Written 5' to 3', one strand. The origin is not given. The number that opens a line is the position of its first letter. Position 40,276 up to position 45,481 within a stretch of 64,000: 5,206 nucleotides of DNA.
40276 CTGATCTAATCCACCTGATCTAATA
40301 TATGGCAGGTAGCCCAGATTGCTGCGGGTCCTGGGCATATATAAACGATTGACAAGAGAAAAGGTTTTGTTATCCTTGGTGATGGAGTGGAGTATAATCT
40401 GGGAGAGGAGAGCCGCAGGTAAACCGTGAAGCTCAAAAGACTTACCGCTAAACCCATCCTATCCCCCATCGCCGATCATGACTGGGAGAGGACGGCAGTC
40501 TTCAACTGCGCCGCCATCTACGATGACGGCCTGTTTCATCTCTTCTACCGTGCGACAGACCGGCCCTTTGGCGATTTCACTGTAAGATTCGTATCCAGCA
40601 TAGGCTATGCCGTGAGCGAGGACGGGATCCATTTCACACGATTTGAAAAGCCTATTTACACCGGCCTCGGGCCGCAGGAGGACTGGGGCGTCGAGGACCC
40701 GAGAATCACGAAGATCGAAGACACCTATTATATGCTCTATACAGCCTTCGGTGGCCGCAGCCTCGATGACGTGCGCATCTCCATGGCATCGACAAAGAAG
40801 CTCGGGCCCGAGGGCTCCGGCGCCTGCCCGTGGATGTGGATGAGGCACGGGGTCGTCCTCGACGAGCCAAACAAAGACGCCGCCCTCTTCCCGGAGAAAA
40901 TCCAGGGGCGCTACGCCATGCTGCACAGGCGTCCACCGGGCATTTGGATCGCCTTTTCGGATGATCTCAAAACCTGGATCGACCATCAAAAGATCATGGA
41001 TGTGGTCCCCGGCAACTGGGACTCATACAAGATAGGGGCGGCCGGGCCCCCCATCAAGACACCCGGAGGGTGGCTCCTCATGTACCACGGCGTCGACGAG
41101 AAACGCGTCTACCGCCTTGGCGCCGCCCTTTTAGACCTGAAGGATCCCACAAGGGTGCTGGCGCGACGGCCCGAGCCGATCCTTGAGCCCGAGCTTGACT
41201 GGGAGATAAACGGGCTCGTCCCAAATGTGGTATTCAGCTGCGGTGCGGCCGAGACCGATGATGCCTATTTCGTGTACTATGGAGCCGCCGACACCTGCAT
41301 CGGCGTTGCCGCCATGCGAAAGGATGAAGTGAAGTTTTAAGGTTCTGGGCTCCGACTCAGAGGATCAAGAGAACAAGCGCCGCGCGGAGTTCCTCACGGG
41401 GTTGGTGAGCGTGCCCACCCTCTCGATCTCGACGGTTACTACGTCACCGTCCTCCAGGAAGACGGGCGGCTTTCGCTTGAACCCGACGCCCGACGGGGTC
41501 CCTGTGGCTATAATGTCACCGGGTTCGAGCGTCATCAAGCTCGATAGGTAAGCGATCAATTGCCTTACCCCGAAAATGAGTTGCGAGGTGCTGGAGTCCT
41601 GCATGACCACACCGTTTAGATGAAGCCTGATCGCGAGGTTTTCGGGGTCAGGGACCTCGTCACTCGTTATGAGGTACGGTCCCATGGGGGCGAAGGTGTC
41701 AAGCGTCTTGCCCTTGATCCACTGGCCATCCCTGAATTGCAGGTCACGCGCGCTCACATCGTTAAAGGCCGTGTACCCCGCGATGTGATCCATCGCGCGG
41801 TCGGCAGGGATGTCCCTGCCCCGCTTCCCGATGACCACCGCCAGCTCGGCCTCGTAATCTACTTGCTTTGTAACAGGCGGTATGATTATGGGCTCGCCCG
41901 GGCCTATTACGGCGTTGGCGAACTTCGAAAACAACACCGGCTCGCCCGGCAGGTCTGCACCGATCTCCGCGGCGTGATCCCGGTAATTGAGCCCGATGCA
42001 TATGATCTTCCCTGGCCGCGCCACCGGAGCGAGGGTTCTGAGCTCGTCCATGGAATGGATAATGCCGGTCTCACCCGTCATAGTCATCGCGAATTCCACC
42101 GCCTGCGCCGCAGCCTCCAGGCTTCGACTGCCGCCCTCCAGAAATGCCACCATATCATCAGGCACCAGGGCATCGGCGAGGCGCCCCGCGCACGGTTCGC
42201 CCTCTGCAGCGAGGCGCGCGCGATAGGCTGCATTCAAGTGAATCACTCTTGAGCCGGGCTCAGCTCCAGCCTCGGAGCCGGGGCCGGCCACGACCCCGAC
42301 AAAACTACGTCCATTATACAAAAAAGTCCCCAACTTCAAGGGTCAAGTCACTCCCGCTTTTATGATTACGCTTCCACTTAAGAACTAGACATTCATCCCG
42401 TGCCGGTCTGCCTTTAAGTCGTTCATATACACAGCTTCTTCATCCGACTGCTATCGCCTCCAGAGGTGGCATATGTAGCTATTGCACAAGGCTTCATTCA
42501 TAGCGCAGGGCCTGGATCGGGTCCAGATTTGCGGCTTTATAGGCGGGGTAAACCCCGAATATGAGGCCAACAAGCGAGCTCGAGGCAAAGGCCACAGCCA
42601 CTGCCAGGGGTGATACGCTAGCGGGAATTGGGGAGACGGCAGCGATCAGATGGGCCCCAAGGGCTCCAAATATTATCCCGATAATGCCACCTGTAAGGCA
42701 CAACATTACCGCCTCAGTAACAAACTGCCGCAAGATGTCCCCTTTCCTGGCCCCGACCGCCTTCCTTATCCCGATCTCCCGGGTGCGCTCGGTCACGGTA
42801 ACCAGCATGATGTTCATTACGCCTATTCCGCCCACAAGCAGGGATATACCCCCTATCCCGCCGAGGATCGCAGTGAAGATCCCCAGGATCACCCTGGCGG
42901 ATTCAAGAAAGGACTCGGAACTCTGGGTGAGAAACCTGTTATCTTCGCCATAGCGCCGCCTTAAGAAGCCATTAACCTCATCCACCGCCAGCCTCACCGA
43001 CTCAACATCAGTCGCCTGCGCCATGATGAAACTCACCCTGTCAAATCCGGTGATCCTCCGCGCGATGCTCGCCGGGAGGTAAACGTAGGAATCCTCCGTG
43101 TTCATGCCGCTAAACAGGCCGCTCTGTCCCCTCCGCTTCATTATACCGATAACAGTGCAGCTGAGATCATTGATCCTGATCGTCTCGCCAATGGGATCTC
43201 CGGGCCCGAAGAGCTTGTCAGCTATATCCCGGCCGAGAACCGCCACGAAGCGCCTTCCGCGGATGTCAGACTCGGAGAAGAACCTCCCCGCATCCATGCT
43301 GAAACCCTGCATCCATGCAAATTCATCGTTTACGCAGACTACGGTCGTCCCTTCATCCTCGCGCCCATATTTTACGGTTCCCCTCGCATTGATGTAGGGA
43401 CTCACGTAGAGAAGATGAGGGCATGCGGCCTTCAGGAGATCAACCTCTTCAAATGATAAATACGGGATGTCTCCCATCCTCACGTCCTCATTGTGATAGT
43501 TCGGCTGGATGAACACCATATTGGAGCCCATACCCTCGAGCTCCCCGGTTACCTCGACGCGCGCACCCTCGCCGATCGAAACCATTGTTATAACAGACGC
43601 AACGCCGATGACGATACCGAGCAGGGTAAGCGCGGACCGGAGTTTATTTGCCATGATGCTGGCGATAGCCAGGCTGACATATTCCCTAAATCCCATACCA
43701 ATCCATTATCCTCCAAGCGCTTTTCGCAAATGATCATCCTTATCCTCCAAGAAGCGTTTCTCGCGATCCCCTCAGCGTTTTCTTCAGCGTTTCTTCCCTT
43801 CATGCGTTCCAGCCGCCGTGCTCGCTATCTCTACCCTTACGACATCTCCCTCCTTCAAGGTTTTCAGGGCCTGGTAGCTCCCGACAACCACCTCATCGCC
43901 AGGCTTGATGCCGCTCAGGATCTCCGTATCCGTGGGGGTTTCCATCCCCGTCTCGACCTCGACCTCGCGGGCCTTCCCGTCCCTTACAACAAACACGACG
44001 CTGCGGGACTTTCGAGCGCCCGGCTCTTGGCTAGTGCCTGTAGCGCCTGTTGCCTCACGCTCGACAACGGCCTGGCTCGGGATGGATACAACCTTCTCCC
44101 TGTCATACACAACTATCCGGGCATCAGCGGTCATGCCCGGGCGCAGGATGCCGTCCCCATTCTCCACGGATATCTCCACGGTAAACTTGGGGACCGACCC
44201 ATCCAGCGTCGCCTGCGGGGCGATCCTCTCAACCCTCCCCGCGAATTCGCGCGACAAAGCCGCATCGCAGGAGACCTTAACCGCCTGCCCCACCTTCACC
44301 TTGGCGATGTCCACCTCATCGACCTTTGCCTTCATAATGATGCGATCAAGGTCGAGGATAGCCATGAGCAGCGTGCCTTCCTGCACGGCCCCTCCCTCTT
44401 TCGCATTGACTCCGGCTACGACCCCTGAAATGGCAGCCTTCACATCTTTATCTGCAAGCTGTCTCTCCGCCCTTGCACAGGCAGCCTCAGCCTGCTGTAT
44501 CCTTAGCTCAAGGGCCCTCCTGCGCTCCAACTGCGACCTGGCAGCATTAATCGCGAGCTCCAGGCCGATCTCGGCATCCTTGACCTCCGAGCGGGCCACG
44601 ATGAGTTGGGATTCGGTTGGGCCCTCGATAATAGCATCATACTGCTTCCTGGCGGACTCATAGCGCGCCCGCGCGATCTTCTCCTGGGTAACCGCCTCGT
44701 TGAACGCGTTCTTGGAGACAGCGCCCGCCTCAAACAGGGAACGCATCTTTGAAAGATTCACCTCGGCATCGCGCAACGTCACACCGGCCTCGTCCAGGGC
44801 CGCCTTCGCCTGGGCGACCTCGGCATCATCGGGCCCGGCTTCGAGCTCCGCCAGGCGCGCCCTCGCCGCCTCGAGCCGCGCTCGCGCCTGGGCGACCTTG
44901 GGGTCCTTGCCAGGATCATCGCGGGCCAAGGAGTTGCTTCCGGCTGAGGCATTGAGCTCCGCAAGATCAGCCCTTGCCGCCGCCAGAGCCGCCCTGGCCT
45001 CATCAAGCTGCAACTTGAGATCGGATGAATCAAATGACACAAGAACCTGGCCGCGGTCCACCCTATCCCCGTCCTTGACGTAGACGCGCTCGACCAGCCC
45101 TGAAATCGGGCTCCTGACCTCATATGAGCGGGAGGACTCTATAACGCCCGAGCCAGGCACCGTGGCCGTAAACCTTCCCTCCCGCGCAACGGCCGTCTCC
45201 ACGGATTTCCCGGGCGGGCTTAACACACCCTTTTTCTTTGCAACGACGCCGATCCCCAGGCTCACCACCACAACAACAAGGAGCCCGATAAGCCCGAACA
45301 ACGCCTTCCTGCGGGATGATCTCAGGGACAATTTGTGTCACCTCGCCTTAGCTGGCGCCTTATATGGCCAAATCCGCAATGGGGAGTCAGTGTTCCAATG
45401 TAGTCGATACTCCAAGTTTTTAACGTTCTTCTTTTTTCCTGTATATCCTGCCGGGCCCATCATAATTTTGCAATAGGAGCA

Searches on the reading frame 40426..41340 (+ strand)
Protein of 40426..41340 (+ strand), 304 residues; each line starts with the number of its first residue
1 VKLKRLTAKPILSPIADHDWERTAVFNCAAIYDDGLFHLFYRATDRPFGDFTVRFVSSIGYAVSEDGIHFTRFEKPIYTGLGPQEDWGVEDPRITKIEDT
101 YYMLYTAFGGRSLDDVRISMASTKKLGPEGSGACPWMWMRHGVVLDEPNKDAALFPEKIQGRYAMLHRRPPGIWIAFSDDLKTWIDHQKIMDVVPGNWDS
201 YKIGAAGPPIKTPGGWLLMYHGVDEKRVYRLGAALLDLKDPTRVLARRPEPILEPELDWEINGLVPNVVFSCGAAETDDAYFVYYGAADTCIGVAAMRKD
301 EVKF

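Call 11: search_protein_families(library=pfam, proteins=[window:40426-41340:+])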
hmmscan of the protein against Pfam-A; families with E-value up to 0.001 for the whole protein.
window:40426-41340:+ (304 aa): 1 family
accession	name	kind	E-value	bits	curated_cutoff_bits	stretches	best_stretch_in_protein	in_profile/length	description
PF04041.19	Glyco_hydro_130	-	1.7e-64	218.3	26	1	4-302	3-314/320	beta-1,4-mannooligosaccharide phosphorylase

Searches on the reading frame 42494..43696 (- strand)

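Call 11: search_protein_families(library=pfam, proteins=[window:42494-43696:-])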
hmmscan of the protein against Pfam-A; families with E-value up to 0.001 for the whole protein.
window:42494-43696:- (400 aa): 3 families
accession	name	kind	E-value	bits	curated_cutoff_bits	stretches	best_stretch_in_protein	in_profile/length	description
PF12704.14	MacB_PCD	-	1.1e-49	170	27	1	21-242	1-205/207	MacB-like periplasmic core domain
PF02687.27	FtsX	-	1.9e-22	80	25.5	1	281-393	3-120/120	FtsX-like permease C-terminal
PF13273.12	DUF4064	-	0.00063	20.4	32.1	1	277-351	7-81/102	Protein of unknown function (DUF4064)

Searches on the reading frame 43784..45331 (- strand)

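Call 11: search_protein_families(library=pfam, proteins=[window:43784-45331:-])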
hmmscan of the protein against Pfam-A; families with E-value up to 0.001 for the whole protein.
window:43784-45331:- (515 aa): 5 families
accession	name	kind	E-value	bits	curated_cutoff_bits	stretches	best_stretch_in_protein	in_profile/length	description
PF16576.10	HlyD_D23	-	2.4e-27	96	30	2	254-402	77-214/214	Barrel-sandwich domain of CusB or HlyD membrane-fusion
PF13437.12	HlyD_3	-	7.3e-20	72.1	22.2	1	297-399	2-106/106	HlyD family secretion protein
PF13533.13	Biotin_lipoyl_2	-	4.4e-08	33.2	29.8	1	72-101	3-32/32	Biotin-lipoyl like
PF12700.13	HlyD_2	-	5.7e-08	32.4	25.1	0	308-426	244-352/416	HlyD family secretion protein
PF00364.28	Biotin_lipoyl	-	2.6e-05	24.4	22.1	0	70-99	43-72/73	Biotin-requiring enzyme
